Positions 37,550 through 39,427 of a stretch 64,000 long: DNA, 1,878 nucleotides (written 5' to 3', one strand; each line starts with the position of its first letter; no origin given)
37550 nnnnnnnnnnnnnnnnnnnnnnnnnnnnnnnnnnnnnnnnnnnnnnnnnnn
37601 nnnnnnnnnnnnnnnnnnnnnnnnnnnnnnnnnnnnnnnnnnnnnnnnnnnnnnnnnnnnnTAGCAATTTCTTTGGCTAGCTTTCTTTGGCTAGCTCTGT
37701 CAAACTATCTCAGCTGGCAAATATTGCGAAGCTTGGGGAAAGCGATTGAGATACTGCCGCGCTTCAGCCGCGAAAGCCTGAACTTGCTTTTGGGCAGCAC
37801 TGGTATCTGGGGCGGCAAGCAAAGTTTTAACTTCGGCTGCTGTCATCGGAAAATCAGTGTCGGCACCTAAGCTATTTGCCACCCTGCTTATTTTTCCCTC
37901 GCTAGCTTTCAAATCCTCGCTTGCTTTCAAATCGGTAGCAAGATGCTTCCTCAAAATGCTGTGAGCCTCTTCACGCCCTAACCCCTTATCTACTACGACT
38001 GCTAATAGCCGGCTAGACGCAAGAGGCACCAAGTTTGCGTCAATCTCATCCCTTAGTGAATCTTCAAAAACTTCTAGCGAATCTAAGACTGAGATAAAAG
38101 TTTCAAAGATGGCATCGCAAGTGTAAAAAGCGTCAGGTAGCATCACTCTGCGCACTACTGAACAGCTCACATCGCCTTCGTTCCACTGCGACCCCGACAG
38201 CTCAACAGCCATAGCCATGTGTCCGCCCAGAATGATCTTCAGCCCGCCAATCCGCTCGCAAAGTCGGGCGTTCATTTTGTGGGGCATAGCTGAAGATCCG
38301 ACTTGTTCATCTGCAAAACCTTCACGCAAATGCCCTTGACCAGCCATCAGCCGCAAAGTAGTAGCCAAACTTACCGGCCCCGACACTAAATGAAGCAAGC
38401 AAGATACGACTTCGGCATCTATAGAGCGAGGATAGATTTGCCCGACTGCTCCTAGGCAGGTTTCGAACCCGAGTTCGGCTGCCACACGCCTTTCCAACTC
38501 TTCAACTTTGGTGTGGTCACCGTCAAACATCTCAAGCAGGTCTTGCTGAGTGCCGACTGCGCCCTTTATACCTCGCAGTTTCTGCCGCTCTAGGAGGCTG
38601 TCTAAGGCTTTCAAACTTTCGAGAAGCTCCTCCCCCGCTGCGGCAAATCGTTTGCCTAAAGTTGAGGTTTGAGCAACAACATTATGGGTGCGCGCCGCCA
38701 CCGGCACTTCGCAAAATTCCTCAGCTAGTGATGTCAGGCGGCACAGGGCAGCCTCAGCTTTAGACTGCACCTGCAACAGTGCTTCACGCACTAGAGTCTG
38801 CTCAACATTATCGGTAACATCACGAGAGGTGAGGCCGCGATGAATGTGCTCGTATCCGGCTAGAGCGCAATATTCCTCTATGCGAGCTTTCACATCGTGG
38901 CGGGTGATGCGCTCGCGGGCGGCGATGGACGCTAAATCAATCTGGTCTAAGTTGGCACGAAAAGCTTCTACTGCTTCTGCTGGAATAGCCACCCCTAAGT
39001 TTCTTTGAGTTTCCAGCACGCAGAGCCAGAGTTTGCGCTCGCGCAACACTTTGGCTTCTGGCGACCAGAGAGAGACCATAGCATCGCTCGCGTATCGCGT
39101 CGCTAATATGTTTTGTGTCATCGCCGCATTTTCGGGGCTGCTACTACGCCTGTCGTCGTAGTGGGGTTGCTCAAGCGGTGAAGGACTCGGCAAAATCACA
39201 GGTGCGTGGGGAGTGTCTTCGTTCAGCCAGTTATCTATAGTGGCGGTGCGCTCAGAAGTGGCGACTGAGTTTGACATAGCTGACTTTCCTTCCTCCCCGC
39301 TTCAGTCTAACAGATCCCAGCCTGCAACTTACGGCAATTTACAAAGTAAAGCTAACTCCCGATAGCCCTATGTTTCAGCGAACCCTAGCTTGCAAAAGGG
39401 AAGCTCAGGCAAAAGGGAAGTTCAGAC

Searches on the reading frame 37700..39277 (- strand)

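Call 84: search_protein_families(library=pfam, proteins=[window:37700-39277:-], max_evalue=0.00001)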
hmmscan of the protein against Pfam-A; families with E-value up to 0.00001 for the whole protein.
window:37700-39277:- (525 aa): 1 family
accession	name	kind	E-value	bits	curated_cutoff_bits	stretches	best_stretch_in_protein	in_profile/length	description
PF00206.25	Lyase_1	-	6.1e-20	72.3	27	1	101-343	55-303/312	Lyase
